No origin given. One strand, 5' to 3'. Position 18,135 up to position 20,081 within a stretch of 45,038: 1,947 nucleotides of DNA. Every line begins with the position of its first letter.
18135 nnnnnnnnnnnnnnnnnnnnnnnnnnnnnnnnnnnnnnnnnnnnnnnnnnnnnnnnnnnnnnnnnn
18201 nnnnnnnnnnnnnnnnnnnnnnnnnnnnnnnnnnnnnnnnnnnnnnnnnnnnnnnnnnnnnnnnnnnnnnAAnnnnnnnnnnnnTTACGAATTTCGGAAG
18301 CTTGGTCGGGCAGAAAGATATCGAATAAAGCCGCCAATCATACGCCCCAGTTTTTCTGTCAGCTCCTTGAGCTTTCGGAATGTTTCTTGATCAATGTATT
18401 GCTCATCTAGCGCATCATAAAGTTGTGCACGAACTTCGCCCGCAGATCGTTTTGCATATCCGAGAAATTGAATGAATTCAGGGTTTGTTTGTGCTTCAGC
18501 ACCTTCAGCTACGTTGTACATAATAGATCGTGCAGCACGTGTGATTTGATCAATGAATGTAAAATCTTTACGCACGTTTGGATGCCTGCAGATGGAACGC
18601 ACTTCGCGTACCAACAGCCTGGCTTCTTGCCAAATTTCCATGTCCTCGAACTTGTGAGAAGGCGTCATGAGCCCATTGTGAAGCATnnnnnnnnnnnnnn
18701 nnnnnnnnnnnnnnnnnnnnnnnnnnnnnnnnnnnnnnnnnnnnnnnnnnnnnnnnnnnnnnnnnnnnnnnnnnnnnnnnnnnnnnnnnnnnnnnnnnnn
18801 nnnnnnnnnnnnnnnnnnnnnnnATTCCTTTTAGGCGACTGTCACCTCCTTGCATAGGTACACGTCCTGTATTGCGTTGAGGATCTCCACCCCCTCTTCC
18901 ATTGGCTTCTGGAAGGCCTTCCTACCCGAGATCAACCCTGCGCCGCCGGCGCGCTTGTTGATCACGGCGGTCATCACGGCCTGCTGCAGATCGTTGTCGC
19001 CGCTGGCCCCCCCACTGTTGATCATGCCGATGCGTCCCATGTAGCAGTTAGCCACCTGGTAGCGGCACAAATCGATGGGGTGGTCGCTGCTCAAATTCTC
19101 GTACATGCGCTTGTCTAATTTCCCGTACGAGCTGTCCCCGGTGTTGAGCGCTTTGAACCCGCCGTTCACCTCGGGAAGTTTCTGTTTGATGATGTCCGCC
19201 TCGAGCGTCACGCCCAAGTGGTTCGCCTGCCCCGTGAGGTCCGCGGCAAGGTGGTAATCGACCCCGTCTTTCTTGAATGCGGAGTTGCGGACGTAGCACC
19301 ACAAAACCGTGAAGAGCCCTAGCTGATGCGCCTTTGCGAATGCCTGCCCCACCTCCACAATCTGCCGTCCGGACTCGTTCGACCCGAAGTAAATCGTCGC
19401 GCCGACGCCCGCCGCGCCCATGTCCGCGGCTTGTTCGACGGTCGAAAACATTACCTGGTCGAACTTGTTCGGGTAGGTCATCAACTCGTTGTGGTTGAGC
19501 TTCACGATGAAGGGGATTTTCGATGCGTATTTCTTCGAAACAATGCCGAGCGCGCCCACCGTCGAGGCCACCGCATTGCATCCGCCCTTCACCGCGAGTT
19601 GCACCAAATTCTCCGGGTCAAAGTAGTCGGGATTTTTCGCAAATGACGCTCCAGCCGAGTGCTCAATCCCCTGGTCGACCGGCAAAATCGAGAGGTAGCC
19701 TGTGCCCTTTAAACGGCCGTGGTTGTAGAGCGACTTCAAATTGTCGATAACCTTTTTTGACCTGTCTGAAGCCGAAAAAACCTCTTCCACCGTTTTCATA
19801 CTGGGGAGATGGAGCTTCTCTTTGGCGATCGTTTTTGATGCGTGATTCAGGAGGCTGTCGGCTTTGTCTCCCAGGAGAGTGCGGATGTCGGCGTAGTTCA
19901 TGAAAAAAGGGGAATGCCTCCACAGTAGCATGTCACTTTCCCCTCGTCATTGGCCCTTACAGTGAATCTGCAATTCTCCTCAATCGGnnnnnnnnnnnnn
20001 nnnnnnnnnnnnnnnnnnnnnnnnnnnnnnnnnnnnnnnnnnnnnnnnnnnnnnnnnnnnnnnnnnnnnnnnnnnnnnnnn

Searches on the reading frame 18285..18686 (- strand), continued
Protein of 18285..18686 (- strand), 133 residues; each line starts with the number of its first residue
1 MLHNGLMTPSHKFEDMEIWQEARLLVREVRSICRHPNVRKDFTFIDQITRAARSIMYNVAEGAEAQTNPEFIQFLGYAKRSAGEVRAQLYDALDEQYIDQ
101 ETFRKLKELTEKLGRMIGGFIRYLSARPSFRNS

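Call 93: find_encoding_contigs(protein=P0267, flank=2500, max_places=10)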
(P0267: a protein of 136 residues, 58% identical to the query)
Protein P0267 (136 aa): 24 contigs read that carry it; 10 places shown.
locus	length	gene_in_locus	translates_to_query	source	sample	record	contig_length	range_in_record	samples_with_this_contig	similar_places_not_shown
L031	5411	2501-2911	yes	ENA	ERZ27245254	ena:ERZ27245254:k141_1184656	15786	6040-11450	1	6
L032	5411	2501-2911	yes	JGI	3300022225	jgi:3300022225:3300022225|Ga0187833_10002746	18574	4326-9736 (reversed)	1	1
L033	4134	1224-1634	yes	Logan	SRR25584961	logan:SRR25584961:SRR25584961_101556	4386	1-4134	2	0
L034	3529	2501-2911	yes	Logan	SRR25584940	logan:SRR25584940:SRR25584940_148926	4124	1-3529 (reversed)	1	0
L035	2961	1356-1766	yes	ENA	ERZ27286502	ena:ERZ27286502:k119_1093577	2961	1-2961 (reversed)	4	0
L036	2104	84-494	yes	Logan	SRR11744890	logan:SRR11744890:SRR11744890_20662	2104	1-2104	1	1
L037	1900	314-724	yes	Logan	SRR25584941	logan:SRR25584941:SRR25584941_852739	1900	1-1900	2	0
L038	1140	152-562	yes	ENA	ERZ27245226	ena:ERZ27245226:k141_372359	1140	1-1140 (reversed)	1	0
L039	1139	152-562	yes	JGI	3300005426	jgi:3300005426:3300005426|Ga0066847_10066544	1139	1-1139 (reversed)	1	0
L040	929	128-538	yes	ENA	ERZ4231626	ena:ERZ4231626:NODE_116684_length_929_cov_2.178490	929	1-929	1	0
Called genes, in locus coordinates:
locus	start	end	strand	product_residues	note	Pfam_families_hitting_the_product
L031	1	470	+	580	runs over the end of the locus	PF13948:DUF4215 (faint)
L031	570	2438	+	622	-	PF00004:AAA, PF07728:AAA_5 (faint), PF17862:AAA_lid_3, PF01434:Peptidase_M41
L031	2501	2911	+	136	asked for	PF05635:23S_rRNA_IVP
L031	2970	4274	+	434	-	PF00206:Lyase_1, PF08328:ASL_C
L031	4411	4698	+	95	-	-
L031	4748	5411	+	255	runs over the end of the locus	-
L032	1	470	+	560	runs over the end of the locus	PF13948:DUF4215 (faint)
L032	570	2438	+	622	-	PF00004:AAA, PF07728:AAA_5 (faint), PF17862:AAA_lid_3, PF01434:Peptidase_M41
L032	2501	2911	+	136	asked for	PF05635:23S_rRNA_IVP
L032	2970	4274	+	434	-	PF00206:Lyase_1, PF08328:ASL_C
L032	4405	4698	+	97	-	-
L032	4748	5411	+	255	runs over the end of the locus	-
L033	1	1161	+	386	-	?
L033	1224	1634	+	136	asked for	PF05635:23S_rRNA_IVP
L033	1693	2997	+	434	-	PF00206:Lyase_1, PF08328:ASL_C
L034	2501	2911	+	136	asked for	PF05635:23S_rRNA_IVP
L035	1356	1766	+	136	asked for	PF05635:23S_rRNA_IVP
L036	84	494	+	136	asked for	PF05635:23S_rRNA_IVP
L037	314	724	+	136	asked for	PF05635:23S_rRNA_IVP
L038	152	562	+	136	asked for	PF05635:23S_rRNA_IVP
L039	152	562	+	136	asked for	PF05635:23S_rRNA_IVP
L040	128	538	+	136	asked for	PF05635:23S_rRNA_IVP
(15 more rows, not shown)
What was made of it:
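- P0267 is in the same FtsH/purB context in all 24 contigs read (call 93).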

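Call 96: search_protein_families(library=ncbifam, proteins=[window:18285-18668:-], max_evalue=0.001)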
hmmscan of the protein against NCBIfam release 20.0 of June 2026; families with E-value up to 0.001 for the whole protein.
window:18285-18668:- (127 aa): 3 families
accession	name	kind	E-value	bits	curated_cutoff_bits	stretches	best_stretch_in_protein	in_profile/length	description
TIGR02436.1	TIGR02436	subfamily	1.5e-30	105.6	24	1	12-118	1-108/109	four helix bundle protein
NF008912.0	PRK12275.1-6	subfamily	3.4e-25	88.4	124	1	6-119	2-112/117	hypothetical protein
NF008911.0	PRK12275.1-2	subfamily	5e-16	59.3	137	1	6-120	3-117/118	hypothetical protein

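Call 97: search_protein_families(library=padloc, proteins=[window:18285-18668:-], max_evalue=0.01)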
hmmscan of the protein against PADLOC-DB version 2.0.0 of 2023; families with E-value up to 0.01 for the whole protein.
window:18285-18668:- (127 aa): 0 families

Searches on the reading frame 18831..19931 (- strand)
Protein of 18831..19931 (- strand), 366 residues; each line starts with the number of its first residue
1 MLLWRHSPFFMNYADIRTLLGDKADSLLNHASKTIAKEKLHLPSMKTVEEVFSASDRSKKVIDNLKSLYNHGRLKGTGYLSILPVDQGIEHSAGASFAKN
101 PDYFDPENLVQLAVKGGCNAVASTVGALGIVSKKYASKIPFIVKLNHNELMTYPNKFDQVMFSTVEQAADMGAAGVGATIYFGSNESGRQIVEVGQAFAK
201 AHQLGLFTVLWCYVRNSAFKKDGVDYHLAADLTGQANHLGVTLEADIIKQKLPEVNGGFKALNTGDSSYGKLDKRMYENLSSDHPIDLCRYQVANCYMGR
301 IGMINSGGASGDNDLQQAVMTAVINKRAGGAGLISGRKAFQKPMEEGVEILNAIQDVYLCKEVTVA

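Call 96: search_protein_families(library=ncbifam, proteins=[window:18831-19931:-], max_evalue=0.001)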
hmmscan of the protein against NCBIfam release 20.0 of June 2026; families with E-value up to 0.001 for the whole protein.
window:18831-19931:- (366 aa): 8 families
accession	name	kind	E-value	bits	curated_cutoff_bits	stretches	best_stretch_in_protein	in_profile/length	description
NF006707.0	PRK09250.1-4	equivalog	1.3e-191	636.2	327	1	12-366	3-355/355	class I fructose-bisphosphate aldolase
NF006705.0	PRK09250.1-2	equivalog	1.7e-160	533.6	682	1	15-366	3-349/349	class I fructose-bisphosphate aldolase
NF006706.0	PRK09250.1-3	equivalog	5.7e-159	528.6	664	1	14-366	2-350/350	class I fructose-bisphosphate aldolase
NF006704.0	PRK09250.1-1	equivalog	1.3e-58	198.3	277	1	47-359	6-306/308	class I fructose-bisphosphate aldolase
NF005321.0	PRK06852.1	equivalog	2.3e-26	92.6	420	1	73-257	30-218/308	aldolase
NF005556.0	PRK07226.1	subfamily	2.4e-23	82.9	241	1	77-251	18-180/267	2-amino-3,7-dideoxy-D-threo-hept-6-ulosonate synthase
NF040816.1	Fbpase1_Arch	equivalog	1.8e-18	67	430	1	81-228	22-166/271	class I fructose-bisphosphate aldolase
TIGR01949.1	ADH_synth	equivalog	4.9e-16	59.2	299.45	1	73-251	9-174/255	2-amino-3,7-dideoxy-D-threo-hept-6-ulosonate synthase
